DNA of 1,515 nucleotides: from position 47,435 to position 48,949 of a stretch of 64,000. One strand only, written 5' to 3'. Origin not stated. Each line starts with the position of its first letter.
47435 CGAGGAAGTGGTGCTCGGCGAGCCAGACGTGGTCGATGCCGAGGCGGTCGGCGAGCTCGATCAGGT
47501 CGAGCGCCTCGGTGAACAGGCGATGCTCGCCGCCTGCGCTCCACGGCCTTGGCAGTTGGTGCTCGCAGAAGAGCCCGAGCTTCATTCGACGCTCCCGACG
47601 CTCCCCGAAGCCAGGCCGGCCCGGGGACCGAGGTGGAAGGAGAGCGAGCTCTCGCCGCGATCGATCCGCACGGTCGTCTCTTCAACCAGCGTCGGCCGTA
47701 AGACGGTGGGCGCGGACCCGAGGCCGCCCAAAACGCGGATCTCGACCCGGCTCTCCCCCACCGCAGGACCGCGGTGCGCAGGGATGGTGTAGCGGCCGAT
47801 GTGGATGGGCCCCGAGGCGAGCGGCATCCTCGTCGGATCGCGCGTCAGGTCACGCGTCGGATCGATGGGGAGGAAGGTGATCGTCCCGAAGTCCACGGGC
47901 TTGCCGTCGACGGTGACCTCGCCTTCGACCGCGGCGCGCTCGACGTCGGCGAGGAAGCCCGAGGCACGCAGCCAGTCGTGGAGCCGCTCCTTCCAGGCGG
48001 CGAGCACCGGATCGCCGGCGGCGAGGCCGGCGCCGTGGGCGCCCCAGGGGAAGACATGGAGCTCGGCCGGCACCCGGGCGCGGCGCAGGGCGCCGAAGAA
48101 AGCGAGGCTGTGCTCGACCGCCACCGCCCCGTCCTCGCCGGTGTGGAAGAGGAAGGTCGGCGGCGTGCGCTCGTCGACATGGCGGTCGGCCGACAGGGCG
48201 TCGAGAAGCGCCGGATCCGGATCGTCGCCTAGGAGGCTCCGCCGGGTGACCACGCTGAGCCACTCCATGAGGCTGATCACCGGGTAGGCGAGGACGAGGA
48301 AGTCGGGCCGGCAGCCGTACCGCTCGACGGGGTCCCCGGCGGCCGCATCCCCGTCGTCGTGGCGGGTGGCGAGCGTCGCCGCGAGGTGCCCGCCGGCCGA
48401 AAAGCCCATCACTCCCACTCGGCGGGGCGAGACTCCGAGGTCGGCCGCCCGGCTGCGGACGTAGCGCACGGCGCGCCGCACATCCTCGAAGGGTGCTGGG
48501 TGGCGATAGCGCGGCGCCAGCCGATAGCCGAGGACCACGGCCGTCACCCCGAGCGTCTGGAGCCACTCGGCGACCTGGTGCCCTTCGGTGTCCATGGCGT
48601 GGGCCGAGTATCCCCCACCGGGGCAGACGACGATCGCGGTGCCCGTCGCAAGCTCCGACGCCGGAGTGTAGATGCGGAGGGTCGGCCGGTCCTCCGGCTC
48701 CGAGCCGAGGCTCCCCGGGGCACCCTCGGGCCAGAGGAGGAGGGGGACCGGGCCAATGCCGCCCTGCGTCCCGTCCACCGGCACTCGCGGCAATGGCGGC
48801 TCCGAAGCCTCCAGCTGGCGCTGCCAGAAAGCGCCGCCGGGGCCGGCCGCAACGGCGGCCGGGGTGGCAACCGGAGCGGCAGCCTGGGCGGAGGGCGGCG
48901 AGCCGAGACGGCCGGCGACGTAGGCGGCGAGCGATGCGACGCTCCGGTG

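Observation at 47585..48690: PKS-B ends in an esterase/lipase-type alpha/beta-hydrolase (fold-3, PGGG oxyanion motif) plus a 146-aa unknown tail instead of a canonical TE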

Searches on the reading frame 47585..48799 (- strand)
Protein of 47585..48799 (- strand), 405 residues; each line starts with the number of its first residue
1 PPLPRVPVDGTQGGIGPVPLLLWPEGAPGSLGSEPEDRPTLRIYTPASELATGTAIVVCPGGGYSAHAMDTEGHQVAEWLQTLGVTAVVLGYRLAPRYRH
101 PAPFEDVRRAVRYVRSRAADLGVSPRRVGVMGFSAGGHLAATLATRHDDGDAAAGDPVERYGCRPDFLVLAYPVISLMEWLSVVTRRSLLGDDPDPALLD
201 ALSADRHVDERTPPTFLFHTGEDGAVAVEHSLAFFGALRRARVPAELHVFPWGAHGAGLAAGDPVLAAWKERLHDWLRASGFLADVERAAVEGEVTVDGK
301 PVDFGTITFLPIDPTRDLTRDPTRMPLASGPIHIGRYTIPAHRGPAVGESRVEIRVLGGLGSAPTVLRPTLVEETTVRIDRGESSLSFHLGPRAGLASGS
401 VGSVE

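Call 7: search_protein_families(library=pfam, proteins=[window:47585-48799:-], max_evalue=0.01)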
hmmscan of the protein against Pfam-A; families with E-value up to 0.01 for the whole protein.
window:47585-48799:- (405 aa): 8 families
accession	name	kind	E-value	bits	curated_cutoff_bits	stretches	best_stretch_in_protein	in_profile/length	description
PF20434.5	BD-FAE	-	2.4e-26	93.1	26.8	1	41-236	1-213/215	BD-FAE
PF07859.19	Abhydrolase_3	-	3.1e-22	79.8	25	1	61-177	6-112/210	alpha/beta hydrolase fold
PF00326.27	Peptidase_S9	-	8.2e-14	52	22.6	1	103-258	44-190/213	Prolyl oligopeptidase family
PF00135.34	COesterase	-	1.1e-05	25.1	27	1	35-146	82-203/515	Carboxylesterase family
PF01738.24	DLH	-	2.1e-05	24.7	21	1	110-154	84-125/217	Dienelactone hydrolase family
PF12146.15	Hydrolase_4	-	0.00047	20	27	0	205-255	184-232/239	Serine aminopeptidase, S33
PF02129.25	Peptidase_S15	-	0.0012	19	23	0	122-150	91-119/262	X-Pro dipeptidyl-peptidase (S15 family)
PF03959.19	FSH1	-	0.0026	17.9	21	1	102-154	80-129/211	Serine hydrolase (FSH1)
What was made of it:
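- On BD-FAE (PF20434): Abhydrolase_3 profile positions 6-112 of 210 and Peptidase_S9 positions 44-190 of 213 (call 7).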

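Call 8: search_protein_families(library=ncbifam, proteins=[window:47585-48799:-], max_evalue=0.1)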
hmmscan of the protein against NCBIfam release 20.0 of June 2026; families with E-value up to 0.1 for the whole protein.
window:47585-48799:- (405 aa): 15 families
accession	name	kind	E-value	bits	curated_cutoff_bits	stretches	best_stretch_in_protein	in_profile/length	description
NF041902.1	pecacetest_PaeX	equivalog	1.6e-56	191.7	550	1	38-279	62-306/318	pectin acetylesterase PaeX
NF042968.1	AcxylEst_AxeA1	equivalog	2e-47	161.5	700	1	40-305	37-293/459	acetylxylan esterase AxeA1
NF052620.1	AryltfaseLP1002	equivalog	1.4e-32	113.1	300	1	43-271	22-244/265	lp_1002 family arylesterase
NF058653.1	LipP1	equivalog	2.4e-19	69.3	350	1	40-151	59-169/300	LipP1 family hormone-sensitive lipase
NF033149.0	CHL_hydrolase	equivalog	2e-16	59.8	500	1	42-150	64-172/310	chloramphenicol hydrolase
NF052354.1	EstLipQMycob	equivalog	2.5e-16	59.3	700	1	55-242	167-360/418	esterase LipQ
NF058651.1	GESAG_HSLs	subfamily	2.4e-12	46.5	430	1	51-147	65-157/296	GESAG motif subfamily hormone-sensitive lipase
NF007547.0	PRK10162.1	equivalog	3e-12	46.1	389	1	40-147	73-180/321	acetyl esterase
NF058649.1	GTSAG_HSLs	subfamily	4.3e-08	32.9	380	1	45-250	81-281/312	GTSAG motif subfamily hormone-sensitive lipase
NF058650.1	GCSAG_HSLs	subfamily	1.1e-07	31.7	410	1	82-143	114-170/314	GCSAG motif subfamily hormone-sensitive lipase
NF058665.1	HaHSL_fam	equivalog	5.2e-06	26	320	1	37-146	47-147/260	hormone-sensitive lipase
NF033523.0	lasso_peptidase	equivalog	5.9e-05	22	400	1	108-255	475-614/638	Atxe2 family lasso peptide isopeptidase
NF050058.1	e_dPHAscl_type1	hypoth_equivalog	0.0001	21.9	150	1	114-153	92-131/276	extracellular catalytic domain type 1 short-chain-length polyhydroxyalkanoate depolymerase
NF041555.1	tannase_A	equivalog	0.004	15.8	550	1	53-146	120-221/619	subtype A tannase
NF041556.1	tannase_B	equivalog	0.0048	16.2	300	1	101-148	130-177/463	subtype B tannase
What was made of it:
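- On Hormone-sensitive-lipase family (Abhydrolase_3; HGGG and GxSAG): The NCBIfam HSL models (LipP1, GESAG, GTSAG, GCSAG, HaHSL) score 26-69 bits against cut-offs of 320-430 (call 8).
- On Pectin acetylesterase PaeX (NF041902) and acetylxylan esterase AxeA1 (NF042968): 191.7 bits against 550, and 161.5 bits against 700 (call 8).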

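Call 9: find_homologous_proteins(query=window:47585-48721:-)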
Query window:47585-48721:- (379 aa): 7132 proteins with E <= 0.001 among 8000 candidates; the best 120 are listed.
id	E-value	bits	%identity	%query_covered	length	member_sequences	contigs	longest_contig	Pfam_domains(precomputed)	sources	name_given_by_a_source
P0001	5.9e-147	508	51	68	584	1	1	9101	PF02129.25,PF00135.35,PF00326.28,PF07859.20,PF03959.20,PF01738.25,PF12146.16,PF02230.23,PF20434.6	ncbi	-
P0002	4.1e-126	439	56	96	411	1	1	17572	PF00326.28,PF07859.20,PF01738.25,PF20434.6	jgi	jgi:acetyl esterase/lipase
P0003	2.6e-125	436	56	96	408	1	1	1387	PF00326.28,PF07859.20,PF01738.25,PF20434.6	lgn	-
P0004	2.0e-122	427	55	96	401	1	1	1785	PF00326.28,PF07859.20,PF20434.6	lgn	-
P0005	9.5e-121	421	57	90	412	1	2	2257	PF00326.28,PF07859.20,PF01738.25,PF20434.6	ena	-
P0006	1.6e-120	421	57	89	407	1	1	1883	PF00326.28,PF07859.20,PF20434.6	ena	-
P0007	9.0e-120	418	57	95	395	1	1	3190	PF00326.28,PF07859.20,PF20434.6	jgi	jgi:acetyl esterase/lipase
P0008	2.5e-119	417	56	90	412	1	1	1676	PF00326.28,PF07859.20,PF20434.6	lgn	-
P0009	7.2e-119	415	54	96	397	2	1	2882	PF00326.28,PF07859.20,PF20434.6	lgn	-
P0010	9.5e-119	415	57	90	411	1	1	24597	PF00135.35,PF00326.28,PF07859.20,PF01738.25,PF20434.6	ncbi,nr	ncbi:MAG: alpha/beta hydrolase [Planctomycetia bacterium]|nr:alpha/beta hydrolase [Planctomycetia ba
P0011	5.1e-118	412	54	92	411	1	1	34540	PF00135.35,PF00326.28,PF07859.20,PF20434.6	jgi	jgi:acetyl esterase/lipase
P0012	1.4e-117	411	54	96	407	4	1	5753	PF00326.28,PF07859.20,PF01738.25,PF20434.6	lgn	-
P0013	1.5e-117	411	53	96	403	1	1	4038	PF00326.28,PF07859.20,PF20434.6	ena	-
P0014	1.5e-117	411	57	90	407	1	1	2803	PF00326.28,PF07859.20,PF01738.25,PF20434.6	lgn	-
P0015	1.6e-117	411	56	90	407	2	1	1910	PF00326.28,PF07859.20,PF20434.6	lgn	-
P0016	1.9e-117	411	54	90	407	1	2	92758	PF00135.35,PF00326.28,PF07859.20,PF20434.6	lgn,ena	-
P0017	2.7e-117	410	56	95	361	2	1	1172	PF00135.35,PF00326.28,PF07859.20,PF01738.25,PF20434.6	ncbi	ncbi:MAG: alpha/beta hydrolase, partial [Planctomycetaceae bacterium]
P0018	6.9e-117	409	52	96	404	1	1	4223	PF00326.28,PF07859.20,PF01738.25,PF20434.6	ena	-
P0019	8.2e-117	409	53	97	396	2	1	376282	PF00326.28,PF07859.20,PF20434.6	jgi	jgi:acetyl esterase/lipase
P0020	1.3e-116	408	52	96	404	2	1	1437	PF00326.28,PF07859.20,PF01738.25,PF20434.6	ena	-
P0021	1.3e-116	408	55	90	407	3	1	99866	PF00326.28,PF07859.20,PF01738.25,PF20434.6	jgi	-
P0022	1.5e-116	408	57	90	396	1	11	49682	PF00326.28,PF07859.20,PF03959.20,PF01738.25,PF20434.6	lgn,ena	-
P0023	1.6e-116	408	53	96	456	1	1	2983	PF00326.28,PF07859.20,PF01738.25,PF20434.6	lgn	-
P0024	2.1e-116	407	53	96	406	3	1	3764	PF00326.28,PF07859.20,PF20434.6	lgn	-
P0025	2.7e-116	407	56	88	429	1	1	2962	PF00326.28,PF07859.20,PF20434.6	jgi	jgi:acetyl esterase/lipase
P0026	3.9e-116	406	56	90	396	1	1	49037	PF00326.28,PF07859.20,PF03959.20,PF01738.25,PF20434.6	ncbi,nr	ncbi:MAG: alpha/beta hydrolase [Planctomycetaceae bacterium]|nr:alpha/beta hydrolase [Planctomycetac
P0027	4.0e-116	406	53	96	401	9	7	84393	PF00326.28,PF07859.20,PF20434.6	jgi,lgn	jgi:acetyl esterase/lipase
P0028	4.2e-116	406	52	96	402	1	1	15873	PF00326.28,PF07859.20,PF20434.6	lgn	-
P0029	5.8e-116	406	53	96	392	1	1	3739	PF00326.28,PF07859.20,PF01738.25,PF20434.6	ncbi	-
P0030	9.8e-116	405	57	89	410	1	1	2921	PF00326.28,PF07859.20,PF20434.6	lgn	-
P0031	1.2e-115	405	52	95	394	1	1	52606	PF00326.28,PF07859.20,PF01738.25,PF20434.6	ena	-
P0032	1.7e-115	404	55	90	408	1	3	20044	PF00326.28,PF07859.20,PF20434.6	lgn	-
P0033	4.3e-115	403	54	96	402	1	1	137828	PF00326.28,PF07859.20,PF20434.6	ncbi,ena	-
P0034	9.3e-115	402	51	96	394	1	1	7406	PF00135.35,PF00326.28,PF07859.20,PF03959.20,PF20434.6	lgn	-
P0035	2.2e-114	400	56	90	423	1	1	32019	PF00326.28,PF07859.20,PF20434.6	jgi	jgi:acetyl esterase/lipase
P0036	4.3e-114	400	53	96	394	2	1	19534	PF00326.28,PF07859.20,PF01738.25,PF20434.6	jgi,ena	-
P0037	4.7e-114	399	53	96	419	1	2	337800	PF00326.28,PF07859.20,PF20434.6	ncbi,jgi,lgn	jgi:acetyl esterase/lipase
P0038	5.1e-114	399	54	96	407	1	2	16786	PF00326.28,PF07859.20,PF20434.6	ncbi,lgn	ncbi:MAG: alpha/beta hydrolase [Pirellulaceae bacterium]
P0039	5.5e-114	399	53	96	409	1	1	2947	PF00326.28,PF07859.20,PF20434.6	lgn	-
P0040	6.4e-114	399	54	96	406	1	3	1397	PF00326.28,PF07859.20,PF01738.25,PF20434.6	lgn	-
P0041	7.8e-114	399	54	90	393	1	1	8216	PF00326.28,PF07859.20,PF20434.6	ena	-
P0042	1.3e-113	398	55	90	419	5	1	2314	PF00326.28,PF07859.20,PF20434.6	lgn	-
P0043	1.4e-113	398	55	90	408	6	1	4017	PF00135.35,PF00326.28,PF07859.20,PF20434.6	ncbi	ncbi:MAG: alpha/beta hydrolase [Maioricimonas sp. JB045]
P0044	1.5e-113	398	54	90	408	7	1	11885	PF00326.28,PF07859.20,PF20434.6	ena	-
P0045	2.2e-113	397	53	96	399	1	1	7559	PF00326.28,PF07859.20,PF12146.16,PF20434.6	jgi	jgi:acetyl esterase/lipase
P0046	2.2e-113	397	53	89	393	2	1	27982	PF00326.28,PF07859.20,PF20434.6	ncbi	-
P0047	2.8e-113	397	51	96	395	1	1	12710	PF00326.28,PF07859.20,PF20434.6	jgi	jgi:acetyl esterase/lipase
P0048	2.9e-113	397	53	96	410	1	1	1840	PF00326.28,PF07859.20,PF20434.6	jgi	jgi:acetyl esterase/lipase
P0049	3.5e-113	397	51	97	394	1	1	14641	PF00326.28,PF07859.20,PF03959.20,PF01738.25,PF20434.6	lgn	-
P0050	4.2e-113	396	54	96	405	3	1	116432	PF00326.28,PF07859.20,PF20434.6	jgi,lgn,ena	jgi:acetyl esterase/lipase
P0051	6.5e-113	396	51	96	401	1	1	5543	PF00326.28,PF07859.20,PF20434.6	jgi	jgi:acetyl esterase/lipase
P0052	6.5e-113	396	51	96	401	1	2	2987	PF00326.28,PF07859.20,PF20434.6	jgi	jgi:acetyl esterase/lipase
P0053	8.3e-113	395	55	89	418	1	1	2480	PF00326.28,PF07859.20,PF20434.6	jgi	jgi:acetyl esterase/lipase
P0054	9.4e-113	395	53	96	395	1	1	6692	PF00326.28,PF07859.20,PF20434.6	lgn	-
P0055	1.3e-112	395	54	89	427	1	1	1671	PF00326.28,PF07859.20,PF20434.6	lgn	-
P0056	1.6e-112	394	52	96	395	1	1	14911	PF00326.28,PF07859.20,PF20434.6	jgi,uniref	uniref:Alpha/beta hydrolase n=1 Tax=Schlesneria paludicola TaxID=360056 RepID=A0A7C2NVY8_9PLAN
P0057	1.9e-112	394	56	90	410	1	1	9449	PF00326.28,PF07859.20,PF20434.6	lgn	-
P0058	2.1e-112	394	53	93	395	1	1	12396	PF00326.28,PF07859.20,PF20434.6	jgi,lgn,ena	-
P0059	2.2e-112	394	50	96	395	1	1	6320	PF00326.28,PF07859.20,PF03959.20,PF01738.25,PF20434.6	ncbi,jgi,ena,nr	ncbi:MAG TPA: alpha/beta hydrolase [Planctomycetaceae bacterium]|nr:alpha/beta hydrolase [Planctomyc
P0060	2.5e-112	394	54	89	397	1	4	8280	PF00135.35,PF00326.28,PF07859.20,PF01738.25,PF20434.6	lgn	-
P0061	2.5e-112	394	50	96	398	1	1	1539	PF00326.28,PF07859.20,PF03959.20,PF20434.6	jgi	jgi:acetyl esterase/lipase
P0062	3.1e-112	393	51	93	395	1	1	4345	PF00326.28,PF07859.20,PF01738.25,PF20434.6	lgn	-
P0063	4.4e-112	393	52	96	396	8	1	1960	PF00326.28,PF07859.20,PF01738.25,PF20434.6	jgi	jgi:acetyl esterase/lipase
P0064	4.5e-112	393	55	90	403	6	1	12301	PF00135.35,PF00326.28,PF07859.20,PF20434.6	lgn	-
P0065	4.8e-112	393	51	97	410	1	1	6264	PF00326.28,PF07859.20,PF20434.6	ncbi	-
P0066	5.9e-112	393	51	96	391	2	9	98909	PF00135.35,PF00326.28,PF07859.20,PF01738.25,PF20434.6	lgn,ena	-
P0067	6.1e-112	392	53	96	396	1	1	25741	PF00326.28,PF07859.20,PF01738.25,PF20434.6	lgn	-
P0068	6.6e-112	392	53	96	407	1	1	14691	PF00326.28,PF07859.20,PF20434.6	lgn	-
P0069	7.2e-112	392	51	96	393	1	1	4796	PF00135.35,PF00326.28,PF07859.20,PF03959.20,PF20434.6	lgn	-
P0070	7.5e-112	392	52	96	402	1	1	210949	PF00326.28,PF07859.20,PF01738.25,PF20434.6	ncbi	-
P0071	8.1e-112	392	50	96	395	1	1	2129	PF00326.28,PF07859.20,PF03959.20,PF01738.25,PF20434.6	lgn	-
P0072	8.5e-112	392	52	97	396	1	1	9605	PF00135.35,PF00326.28,PF07859.20,PF03959.20,PF01738.25,PF20434.6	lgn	-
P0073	8.6e-112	392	51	96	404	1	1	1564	PF00326.28,PF07859.20,PF01738.25,PF20434.6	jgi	jgi:acetyl esterase/lipase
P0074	1.1e-111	392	50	96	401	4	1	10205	PF00326.28,PF07859.20,PF01738.25,PF20434.6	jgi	jgi:acetyl esterase/lipase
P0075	1.1e-111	392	54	96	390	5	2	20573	PF00326.28,PF07859.20,PF20434.6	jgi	jgi:acetyl esterase/lipase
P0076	1.3e-111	391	51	97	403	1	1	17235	PF00326.28,PF07859.20,PF20434.6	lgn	-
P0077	1.4e-111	391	55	89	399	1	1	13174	PF00326.28,PF07859.20,PF12146.16,PF20434.6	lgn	-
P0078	2.0e-111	391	54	97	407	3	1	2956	PF00326.28,PF07859.20,PF20434.6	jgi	jgi:acetyl esterase/lipase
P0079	2.0e-111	391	53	89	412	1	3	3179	PF00326.28,PF07859.20,PF20434.6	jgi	jgi:acetyl esterase/lipase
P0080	2.2e-111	391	50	97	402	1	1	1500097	PF00326.28,PF07859.20,PF20434.6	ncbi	-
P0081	2.4e-111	391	57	85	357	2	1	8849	PF00326.28,PF07859.20,PF01738.25,PF20434.6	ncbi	ncbi:MAG: alpha/beta hydrolase, partial [Planctomycetaceae bacterium]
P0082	2.4e-111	391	57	90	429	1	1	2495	PF00326.28,PF07859.20,PF20434.6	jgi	jgi:acetyl esterase/lipase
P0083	2.5e-111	390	52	90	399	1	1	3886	PF00326.28,PF07859.20,PF20434.6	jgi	jgi:acetyl esterase/lipase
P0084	2.5e-111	390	54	96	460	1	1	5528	PF00326.28,PF07859.20,PF20434.6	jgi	jgi:acetyl esterase/lipase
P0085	3.0e-111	390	51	96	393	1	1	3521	PF00326.28,PF07859.20,PF01738.25,PF20434.6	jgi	jgi:acetyl esterase/lipase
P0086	3.1e-111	390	49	96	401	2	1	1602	PF00326.28,PF07859.20,PF20434.6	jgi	jgi:acetyl esterase/lipase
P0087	3.4e-111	390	51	97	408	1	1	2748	PF00326.28,PF07859.20,PF20434.6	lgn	-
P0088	3.5e-111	390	55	90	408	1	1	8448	PF00326.28,PF07859.20,PF20434.6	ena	-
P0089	4.0e-111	390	50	96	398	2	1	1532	PF00326.28,PF07859.20,PF20434.6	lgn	-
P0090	5.5e-111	389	50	96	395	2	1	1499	PF00326.28,PF07859.20,PF01738.25,PF20434.6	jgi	jgi:acetyl esterase/lipase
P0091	5.5e-111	389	53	96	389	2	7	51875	PF00326.28,PF07859.20,PF20434.6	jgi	jgi:acetyl esterase/lipase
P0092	5.7e-111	389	56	90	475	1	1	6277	PF00326.28,PF07859.20,PF20434.6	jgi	jgi:acetyl esterase/lipase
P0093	6.2e-111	389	51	95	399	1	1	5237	PF00326.28,PF07859.20,PF01738.25,PF20434.6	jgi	jgi:acetyl esterase/lipase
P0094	7.1e-111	389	49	98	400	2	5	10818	PF00326.28,PF07859.20,PF20434.6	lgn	-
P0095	7.7e-111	389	51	95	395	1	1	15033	PF00135.35,PF00326.28,PF07859.20,PF20434.6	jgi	jgi:acetyl esterase/lipase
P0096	7.8e-111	389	51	95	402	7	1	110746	PF00326.28,PF07859.20,PF20434.6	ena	-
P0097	8.8e-111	389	50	96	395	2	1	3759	PF00326.28,PF07859.20,PF03959.20,PF01738.25,PF20434.6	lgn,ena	-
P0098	1.0e-110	388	51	96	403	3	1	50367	PF00326.28,PF07859.20,PF01738.25,PF20434.6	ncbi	ncbi:MAG: alpha/beta hydrolase [Pirellulales bacterium]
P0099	1.1e-110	388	53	96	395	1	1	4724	PF00135.35,PF00326.28,PF07859.20,PF03959.20,PF01738.25,PF20434.6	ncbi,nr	ncbi:MAG: alpha/beta hydrolase [Planctomycetaceae bacterium]|nr:alpha/beta hydrolase [Planctomycetac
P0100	1.2e-110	388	51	96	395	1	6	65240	PF00326.28,PF07859.20,PF20434.6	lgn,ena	-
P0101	1.6e-110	388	51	97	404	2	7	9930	PF00326.28,PF07859.20,PF20434.6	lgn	-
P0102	1.6e-110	388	56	90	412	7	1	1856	PF00135.35,PF00326.28,PF07859.20,PF20434.6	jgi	jgi:acetyl esterase/lipase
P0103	1.7e-110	388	51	95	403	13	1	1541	PF00135.35,PF00326.28,PF07859.20,PF20434.6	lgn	-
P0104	1.8e-110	388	55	90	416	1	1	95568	PF00326.28,PF07859.20,PF01738.25,PF20434.6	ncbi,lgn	-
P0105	2.0e-110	388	57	86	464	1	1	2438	PF00326.28,PF07859.20,PF20434.6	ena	-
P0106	2.2e-110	387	53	92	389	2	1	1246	PF00326.28,PF07859.20,PF20434.6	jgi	jgi:acetyl esterase/lipase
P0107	2.5e-110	387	51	96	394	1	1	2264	PF00326.28,PF07859.20,PF01738.25,PF20434.6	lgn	-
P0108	2.7e-110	387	51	96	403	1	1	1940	PF00326.28,PF07859.20,PF20434.6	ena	-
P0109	3.0e-110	387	53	96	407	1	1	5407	PF00326.28,PF07859.20,PF20434.6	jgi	jgi:acetyl esterase/lipase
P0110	3.0e-110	387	53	90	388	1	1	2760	PF00326.28,PF07859.20,PF01738.25,PF20434.6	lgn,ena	-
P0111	3.3e-110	387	53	92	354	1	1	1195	PF00326.28,PF07859.20,PF20434.6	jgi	jgi:acetyl esterase/lipase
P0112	3.4e-110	387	53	96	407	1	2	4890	PF00135.35,PF00326.28,PF07859.20,PF20434.6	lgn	-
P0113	3.5e-110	387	53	90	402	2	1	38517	PF00326.28,PF07859.20,PF20434.6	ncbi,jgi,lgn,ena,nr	ncbi:MAG TPA: alpha/beta hydrolase [Caulifigura sp.]|nr:alpha/beta hydrolase [Caulifigura sp.]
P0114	3.6e-110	387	50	96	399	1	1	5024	PF00326.28,PF07859.20,PF01738.25,PF20434.6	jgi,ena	jgi:acetyl esterase/lipase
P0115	4.6e-110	386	52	96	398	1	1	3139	PF00326.28,PF07859.20,PF20434.6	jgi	jgi:acetyl esterase/lipase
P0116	4.7e-110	386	50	96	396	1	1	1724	PF00326.28,PF07859.20,PF20434.6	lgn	-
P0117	5.5e-110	386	54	90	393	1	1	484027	PF00326.28,PF07859.20,PF01738.25,PF20434.6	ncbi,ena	-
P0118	5.5e-110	386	55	90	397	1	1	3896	PF00326.28,PF07859.20,PF20434.6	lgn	-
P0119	5.8e-110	386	50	96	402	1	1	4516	PF00326.28,PF07859.20,PF20434.6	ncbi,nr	ncbi:MAG: alpha/beta hydrolase [Planctomycetaceae bacterium]|nr:alpha/beta hydrolase [Planctomycetac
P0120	6.6e-110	386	52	96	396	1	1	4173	PF00326.28,PF07859.20,PF01738.25,PF20434.6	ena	-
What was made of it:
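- Checked: Full-length homologues reach E 1e-126 (call 9).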
